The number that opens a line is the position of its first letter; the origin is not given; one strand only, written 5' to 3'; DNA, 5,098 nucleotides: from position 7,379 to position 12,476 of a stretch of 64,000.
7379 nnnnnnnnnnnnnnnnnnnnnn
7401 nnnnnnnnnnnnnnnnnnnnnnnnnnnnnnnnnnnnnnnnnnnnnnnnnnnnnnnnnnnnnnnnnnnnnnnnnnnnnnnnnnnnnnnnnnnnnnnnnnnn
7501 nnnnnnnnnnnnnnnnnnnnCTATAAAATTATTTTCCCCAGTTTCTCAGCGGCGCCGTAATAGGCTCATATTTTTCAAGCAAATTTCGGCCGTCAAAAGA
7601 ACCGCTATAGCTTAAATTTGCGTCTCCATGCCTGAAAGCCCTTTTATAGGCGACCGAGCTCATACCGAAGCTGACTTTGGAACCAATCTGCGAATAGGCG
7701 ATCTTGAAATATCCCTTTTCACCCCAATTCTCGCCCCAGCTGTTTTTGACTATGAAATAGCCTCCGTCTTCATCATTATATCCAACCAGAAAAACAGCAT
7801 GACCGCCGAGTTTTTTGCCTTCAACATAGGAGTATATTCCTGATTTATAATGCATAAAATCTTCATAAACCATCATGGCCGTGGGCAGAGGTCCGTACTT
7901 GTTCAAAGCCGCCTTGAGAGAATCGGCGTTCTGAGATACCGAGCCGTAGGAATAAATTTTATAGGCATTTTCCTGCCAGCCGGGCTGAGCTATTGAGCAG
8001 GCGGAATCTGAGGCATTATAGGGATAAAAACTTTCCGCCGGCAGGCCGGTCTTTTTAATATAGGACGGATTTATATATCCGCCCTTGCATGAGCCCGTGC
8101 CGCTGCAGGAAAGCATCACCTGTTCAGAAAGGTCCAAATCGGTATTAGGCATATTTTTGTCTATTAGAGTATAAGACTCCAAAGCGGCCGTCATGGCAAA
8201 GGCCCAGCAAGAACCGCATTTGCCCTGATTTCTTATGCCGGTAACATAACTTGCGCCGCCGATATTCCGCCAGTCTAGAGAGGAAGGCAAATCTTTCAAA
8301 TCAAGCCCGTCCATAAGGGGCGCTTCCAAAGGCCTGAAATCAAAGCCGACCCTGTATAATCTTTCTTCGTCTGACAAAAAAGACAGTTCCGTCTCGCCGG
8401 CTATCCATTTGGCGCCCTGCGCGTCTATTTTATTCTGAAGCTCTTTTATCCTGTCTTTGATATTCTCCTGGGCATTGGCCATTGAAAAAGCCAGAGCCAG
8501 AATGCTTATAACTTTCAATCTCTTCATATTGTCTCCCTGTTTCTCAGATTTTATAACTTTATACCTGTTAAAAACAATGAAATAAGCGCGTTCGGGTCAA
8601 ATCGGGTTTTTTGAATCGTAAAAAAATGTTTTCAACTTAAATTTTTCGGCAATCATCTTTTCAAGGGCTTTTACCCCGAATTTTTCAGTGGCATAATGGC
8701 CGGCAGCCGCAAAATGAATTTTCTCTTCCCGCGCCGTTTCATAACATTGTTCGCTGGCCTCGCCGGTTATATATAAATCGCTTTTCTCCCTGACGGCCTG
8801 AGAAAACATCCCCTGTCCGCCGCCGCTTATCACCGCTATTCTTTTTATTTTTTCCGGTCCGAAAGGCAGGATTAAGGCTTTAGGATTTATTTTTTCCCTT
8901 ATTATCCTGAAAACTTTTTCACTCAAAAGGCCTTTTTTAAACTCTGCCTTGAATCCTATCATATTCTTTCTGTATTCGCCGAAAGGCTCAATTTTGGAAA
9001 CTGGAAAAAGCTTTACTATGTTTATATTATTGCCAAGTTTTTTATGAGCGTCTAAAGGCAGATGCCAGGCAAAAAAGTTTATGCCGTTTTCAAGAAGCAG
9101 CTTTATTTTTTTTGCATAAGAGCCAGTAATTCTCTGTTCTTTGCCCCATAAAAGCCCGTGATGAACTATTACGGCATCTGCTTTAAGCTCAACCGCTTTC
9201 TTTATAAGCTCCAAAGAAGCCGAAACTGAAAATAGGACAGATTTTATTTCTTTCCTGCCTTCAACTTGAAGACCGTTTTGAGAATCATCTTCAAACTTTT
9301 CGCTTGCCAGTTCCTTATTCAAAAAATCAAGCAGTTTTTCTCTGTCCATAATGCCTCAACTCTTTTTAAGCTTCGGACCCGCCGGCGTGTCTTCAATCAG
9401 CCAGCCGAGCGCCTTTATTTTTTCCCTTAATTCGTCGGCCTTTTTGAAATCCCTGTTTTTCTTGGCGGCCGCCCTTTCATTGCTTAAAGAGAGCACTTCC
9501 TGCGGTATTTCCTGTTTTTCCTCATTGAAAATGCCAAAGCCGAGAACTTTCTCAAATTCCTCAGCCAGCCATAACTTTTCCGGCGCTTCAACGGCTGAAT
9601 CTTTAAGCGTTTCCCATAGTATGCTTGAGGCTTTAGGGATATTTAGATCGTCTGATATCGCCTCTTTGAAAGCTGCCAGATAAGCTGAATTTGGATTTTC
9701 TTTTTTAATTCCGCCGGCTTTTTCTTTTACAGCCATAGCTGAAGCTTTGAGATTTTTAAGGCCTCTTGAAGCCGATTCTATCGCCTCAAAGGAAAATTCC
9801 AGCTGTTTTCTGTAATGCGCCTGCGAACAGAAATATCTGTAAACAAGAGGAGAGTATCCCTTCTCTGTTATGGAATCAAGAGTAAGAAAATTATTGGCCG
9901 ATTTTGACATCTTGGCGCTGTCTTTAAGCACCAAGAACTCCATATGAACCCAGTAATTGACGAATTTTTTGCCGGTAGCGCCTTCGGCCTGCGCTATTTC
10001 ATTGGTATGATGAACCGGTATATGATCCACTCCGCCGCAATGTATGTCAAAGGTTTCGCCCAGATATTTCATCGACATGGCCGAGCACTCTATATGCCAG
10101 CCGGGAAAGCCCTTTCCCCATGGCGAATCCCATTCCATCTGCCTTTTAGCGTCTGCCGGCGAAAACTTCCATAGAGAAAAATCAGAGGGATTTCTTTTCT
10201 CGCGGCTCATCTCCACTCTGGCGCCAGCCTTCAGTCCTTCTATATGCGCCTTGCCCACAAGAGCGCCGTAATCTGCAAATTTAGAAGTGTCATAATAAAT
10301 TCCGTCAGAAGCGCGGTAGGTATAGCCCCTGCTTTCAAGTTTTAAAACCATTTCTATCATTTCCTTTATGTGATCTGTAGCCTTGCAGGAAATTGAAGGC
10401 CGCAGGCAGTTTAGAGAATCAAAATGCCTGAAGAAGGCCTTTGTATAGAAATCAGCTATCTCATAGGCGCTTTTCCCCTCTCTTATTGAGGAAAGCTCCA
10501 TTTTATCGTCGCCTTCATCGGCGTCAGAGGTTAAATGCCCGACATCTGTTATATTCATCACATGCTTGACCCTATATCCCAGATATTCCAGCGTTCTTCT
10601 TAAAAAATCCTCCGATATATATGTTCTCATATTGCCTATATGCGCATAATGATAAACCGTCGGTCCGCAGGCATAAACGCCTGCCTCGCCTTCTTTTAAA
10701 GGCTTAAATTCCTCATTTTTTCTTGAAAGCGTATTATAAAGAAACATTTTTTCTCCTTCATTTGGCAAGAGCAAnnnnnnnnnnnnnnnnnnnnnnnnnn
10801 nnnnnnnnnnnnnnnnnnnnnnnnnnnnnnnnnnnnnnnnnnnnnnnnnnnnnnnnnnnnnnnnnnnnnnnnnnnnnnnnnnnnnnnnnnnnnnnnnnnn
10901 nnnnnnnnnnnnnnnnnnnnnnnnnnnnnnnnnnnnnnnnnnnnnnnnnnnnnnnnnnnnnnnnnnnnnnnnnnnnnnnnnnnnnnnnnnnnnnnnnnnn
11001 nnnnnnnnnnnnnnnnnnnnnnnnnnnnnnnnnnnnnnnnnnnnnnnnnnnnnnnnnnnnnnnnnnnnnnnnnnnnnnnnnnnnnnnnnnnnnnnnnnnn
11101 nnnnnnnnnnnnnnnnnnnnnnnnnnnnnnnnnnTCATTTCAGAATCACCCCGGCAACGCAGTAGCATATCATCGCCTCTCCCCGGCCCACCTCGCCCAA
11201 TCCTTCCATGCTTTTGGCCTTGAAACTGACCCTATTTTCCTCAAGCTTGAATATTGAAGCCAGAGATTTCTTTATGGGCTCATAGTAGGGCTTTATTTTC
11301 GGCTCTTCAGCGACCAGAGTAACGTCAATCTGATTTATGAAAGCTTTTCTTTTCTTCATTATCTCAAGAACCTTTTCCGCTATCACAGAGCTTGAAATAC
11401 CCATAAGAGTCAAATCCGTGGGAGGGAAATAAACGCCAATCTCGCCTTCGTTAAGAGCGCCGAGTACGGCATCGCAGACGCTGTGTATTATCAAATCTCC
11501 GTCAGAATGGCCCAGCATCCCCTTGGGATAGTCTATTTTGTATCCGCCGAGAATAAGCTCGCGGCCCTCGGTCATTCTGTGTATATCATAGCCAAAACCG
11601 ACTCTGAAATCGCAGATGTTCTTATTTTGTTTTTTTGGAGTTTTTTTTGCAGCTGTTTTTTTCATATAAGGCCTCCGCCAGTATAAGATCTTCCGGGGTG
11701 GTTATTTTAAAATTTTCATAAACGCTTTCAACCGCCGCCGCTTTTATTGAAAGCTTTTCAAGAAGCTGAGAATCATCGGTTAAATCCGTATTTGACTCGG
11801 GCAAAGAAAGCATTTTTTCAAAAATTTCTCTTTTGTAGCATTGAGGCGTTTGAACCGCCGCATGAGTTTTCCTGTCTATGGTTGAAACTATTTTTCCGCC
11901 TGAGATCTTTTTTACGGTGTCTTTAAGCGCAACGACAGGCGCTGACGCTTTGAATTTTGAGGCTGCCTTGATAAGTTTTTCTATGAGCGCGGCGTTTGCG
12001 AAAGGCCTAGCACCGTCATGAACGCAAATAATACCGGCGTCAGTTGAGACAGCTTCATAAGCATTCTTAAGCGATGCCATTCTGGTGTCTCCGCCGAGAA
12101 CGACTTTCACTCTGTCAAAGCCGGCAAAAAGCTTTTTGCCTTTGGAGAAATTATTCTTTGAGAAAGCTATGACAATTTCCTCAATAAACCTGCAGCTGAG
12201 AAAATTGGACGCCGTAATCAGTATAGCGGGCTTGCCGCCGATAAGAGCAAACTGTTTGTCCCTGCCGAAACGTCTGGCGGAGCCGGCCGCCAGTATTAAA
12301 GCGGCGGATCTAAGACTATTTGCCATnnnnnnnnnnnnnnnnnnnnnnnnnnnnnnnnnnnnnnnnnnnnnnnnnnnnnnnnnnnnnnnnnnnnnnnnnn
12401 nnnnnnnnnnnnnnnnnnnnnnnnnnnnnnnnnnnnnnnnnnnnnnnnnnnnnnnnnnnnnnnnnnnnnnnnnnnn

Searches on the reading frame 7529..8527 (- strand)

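Call 44: search_protein_families(library=pfam, proteins=[window:7529-8527:-], max_evalue=0.000001)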
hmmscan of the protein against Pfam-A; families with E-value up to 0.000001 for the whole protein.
window:7529-8527:- (332 aa): 1 family
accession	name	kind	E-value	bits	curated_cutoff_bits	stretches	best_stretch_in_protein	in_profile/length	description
PF00112.29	Peptidase_C1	-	2.1e-55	188.6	20.7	1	80-280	1-206/220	Papain family cysteine protease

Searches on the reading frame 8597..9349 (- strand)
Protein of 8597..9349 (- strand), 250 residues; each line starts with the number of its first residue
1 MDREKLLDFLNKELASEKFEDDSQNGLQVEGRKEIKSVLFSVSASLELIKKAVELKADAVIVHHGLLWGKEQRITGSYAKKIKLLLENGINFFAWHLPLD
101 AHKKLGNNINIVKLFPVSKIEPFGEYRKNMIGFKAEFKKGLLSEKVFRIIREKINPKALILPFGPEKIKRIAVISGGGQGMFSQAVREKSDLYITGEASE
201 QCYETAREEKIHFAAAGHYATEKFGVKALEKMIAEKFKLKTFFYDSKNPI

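Call 44: search_protein_families(library=pfam, proteins=[window:8597-9349:-], max_evalue=0.000001)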
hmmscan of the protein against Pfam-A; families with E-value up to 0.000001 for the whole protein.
window:8597-9349:- (250 aa): 1 family
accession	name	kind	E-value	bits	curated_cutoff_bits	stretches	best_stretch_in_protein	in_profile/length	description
PF01784.24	DUF34_NIF3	-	6.3e-62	209.9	23.4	1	1-249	1-256/256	Duf34/NIF3 (NGG1p interacting factor 3)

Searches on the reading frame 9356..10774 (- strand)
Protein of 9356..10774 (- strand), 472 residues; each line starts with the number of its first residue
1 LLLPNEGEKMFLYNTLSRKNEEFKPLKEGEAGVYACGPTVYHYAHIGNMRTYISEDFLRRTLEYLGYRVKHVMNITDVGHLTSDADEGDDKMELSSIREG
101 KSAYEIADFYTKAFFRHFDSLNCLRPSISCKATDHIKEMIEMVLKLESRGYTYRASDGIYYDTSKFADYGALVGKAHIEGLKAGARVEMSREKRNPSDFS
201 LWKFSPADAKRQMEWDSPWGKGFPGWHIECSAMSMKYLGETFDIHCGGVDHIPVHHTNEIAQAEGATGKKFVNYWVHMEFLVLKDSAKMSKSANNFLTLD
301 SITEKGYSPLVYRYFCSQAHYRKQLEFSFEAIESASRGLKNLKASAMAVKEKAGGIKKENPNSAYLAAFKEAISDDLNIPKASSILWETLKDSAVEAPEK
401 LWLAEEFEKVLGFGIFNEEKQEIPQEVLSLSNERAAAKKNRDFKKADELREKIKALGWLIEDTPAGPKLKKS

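Call 44: search_protein_families(library=pfam, proteins=[window:9356-10774:-], max_evalue=0.000001)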
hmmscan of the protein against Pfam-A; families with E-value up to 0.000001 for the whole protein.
window:9356-10774:- (472 aa): 3 families
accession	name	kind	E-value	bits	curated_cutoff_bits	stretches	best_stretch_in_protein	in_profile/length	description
PF01406.26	tRNA-synt_1e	-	1.9e-95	320.2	27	1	23-336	2-300/301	tRNA synthetases class I (C) catalytic domain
PF09334.17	tRNA-synt_1g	-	3.7e-09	36.3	20.1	0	43-165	13-126/391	tRNA synthetases class I (M)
PF01921.24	tRNA-synt_1f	-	6e-09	35.7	27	0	235-347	228-340/360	tRNA synthetases class I (K)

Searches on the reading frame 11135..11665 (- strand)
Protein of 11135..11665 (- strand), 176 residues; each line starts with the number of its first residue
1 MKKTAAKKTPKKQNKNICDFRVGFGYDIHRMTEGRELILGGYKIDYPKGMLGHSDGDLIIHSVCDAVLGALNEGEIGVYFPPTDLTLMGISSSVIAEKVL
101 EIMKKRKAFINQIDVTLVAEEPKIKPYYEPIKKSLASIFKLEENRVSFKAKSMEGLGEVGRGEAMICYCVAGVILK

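Call 44: search_protein_families(library=pfam, proteins=[window:11135-11665:-], max_evalue=0.000001)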
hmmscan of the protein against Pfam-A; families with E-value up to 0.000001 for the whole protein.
window:11135-11665:- (176 aa): 1 family
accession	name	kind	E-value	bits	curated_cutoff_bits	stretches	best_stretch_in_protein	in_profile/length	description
PF02542.21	YgbB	-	5.4e-53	179.9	26.7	1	20-172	1-153/155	YgbB family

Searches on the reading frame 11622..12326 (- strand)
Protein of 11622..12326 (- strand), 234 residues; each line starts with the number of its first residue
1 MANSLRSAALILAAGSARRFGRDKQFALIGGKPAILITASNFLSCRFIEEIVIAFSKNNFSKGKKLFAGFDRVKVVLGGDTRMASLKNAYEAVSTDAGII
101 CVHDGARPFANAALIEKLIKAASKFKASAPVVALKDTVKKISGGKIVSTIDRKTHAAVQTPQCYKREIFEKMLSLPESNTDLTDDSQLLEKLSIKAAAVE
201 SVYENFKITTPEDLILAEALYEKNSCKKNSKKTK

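Call 44: search_protein_families(library=pfam, proteins=[window:11622-12326:-], max_evalue=0.000001)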
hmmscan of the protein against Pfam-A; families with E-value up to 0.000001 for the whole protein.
window:11622-12326:- (234 aa): 2 families
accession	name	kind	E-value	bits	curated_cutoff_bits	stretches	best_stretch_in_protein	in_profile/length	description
PF01128.25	IspD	-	1.2e-47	163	27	1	9-221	3-219/221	2-C-methyl-D-erythritol 4-phosphate cytidylyltransferase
PF12804.13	NTP_transf_3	-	2.9e-13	50.8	27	1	9-177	1-146/160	MobA-like NTP transferase domain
